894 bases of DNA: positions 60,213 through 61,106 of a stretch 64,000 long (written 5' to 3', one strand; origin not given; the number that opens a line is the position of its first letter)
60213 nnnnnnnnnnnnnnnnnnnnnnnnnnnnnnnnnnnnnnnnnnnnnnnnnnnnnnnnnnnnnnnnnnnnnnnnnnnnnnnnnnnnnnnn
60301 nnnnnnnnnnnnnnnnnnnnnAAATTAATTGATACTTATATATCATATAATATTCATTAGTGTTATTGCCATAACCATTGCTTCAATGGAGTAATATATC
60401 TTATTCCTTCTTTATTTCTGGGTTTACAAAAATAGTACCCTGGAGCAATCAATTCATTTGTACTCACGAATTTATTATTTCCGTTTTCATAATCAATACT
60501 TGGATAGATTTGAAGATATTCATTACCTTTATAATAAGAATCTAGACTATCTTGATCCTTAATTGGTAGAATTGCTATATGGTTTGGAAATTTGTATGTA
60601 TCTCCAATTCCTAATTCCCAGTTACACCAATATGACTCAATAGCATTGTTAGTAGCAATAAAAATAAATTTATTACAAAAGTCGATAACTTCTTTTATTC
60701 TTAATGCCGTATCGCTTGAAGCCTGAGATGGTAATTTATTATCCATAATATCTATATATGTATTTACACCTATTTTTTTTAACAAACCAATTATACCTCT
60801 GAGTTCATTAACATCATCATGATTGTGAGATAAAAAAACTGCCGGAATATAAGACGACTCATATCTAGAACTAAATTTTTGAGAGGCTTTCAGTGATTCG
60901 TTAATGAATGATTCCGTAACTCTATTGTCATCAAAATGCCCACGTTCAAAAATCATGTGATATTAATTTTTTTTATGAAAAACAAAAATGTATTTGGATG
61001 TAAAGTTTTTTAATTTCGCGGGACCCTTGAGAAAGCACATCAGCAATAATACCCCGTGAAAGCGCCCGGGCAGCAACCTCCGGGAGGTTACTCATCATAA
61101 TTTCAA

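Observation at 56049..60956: Array of four different TIR-fold genes plus a stand-alone SLOG-like gene: Thoeris-like, but not a described architecture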

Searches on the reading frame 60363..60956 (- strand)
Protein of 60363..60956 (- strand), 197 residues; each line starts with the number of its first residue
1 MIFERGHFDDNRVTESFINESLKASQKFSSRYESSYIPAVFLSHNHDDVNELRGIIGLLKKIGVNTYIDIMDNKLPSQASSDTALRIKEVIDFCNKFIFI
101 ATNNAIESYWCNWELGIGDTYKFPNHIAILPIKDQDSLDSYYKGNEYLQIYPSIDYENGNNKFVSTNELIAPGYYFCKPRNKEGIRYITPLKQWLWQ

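Call 3: search_protein_families(library=pfam, proteins=[window:60363-60956:-], max_evalue=0.1)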
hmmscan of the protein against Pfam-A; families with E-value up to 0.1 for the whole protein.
window:60363-60956:- (197 aa): 3 families
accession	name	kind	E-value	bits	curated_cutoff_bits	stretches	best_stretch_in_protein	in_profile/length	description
PF13676.11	TIR_2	-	2.1e-08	35.1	28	1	40-136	1-93/122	TIR domain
PF01582.25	TIR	-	0.0042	17.3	21.3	1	57-133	23-95/179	TIR domain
PF08937.16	ThsB_TIR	-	0.081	13.8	21.2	0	41-117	1-82/100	Thoeris protein ThsB, TIR-like domain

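Call 4: search_protein_families(library=padloc, proteins=[window:60363-60956:-], max_evalue=0.1)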
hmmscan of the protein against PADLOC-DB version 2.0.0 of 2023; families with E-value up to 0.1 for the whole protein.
window:60363-60956:- (197 aa): 11 families
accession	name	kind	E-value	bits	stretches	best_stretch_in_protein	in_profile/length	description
PDLC00423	ThsB1|ThsB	-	8e-59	196.5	1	13-195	9-188/190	TIR-like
PDLC00436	ThsB1|ThsB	-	3.5e-43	145.2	1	19-161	16-158/183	TIR-like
PDLC00419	ThsB1|ThsB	-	3.7e-35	119.2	1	19-161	10-148/165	TIR-like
PDLC00422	ThsB1|ThsB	-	2.8e-28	96.7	1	17-163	20-167/194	TIR-like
PDLC00437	ThsB1|ThsB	-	4.3e-20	70.1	1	59-156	3-99/129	TIR-like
PDLC00425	ThsB1|ThsB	-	9.8e-12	42.6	1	39-159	253-376/389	TIR-like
PDLC00426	ThsB1|ThsB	-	4e-06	24.4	1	39-117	239-320/352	TIR-like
PDLC00430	ThsB1|ThsB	-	4.3e-06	24.5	1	27-69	54-97/269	TIR-like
PDLC00418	ThsB1|ThsB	-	5.3e-05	21.1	1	39-116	6-86/155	TIR-like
PDLC02012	SAVED5--SAVED_TIR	-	0.0011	16.1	1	35-115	9-88/404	-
PDLC03825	spbK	-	0.0017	15.9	1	22-66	133-177/308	-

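Call 6: search_protein_families(library=ncbifam, proteins=[window:60363-60956:-], max_evalue=0.1)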
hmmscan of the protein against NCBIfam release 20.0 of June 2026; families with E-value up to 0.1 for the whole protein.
window:60363-60956:- (197 aa): 1 family
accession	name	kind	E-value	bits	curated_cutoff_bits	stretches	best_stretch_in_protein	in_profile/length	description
TIGR00619.1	sbcd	subfamily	0.05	13.4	77.65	1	26-100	64-139/252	exonuclease subunit SbcD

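Call 47: search_solved_structures(query=window:60363-60956:-, max_evalue=1, show_alignments=2)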
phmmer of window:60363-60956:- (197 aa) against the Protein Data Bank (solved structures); distinct sequences matched with E-value up to 1: 4.
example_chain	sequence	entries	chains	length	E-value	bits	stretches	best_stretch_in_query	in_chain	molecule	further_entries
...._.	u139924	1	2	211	7.4e-17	64.8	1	7-154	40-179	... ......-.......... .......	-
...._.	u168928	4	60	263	0.14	14.9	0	38-132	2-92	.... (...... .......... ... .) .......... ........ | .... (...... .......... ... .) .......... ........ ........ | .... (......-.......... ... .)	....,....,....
1fyw_A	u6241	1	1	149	0.47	13.2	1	89-123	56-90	TOLL-LIKE RECEPTOR 2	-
1fyx_A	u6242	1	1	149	0.49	13.1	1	89-123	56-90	TOLL-LIKE RECEPTOR 2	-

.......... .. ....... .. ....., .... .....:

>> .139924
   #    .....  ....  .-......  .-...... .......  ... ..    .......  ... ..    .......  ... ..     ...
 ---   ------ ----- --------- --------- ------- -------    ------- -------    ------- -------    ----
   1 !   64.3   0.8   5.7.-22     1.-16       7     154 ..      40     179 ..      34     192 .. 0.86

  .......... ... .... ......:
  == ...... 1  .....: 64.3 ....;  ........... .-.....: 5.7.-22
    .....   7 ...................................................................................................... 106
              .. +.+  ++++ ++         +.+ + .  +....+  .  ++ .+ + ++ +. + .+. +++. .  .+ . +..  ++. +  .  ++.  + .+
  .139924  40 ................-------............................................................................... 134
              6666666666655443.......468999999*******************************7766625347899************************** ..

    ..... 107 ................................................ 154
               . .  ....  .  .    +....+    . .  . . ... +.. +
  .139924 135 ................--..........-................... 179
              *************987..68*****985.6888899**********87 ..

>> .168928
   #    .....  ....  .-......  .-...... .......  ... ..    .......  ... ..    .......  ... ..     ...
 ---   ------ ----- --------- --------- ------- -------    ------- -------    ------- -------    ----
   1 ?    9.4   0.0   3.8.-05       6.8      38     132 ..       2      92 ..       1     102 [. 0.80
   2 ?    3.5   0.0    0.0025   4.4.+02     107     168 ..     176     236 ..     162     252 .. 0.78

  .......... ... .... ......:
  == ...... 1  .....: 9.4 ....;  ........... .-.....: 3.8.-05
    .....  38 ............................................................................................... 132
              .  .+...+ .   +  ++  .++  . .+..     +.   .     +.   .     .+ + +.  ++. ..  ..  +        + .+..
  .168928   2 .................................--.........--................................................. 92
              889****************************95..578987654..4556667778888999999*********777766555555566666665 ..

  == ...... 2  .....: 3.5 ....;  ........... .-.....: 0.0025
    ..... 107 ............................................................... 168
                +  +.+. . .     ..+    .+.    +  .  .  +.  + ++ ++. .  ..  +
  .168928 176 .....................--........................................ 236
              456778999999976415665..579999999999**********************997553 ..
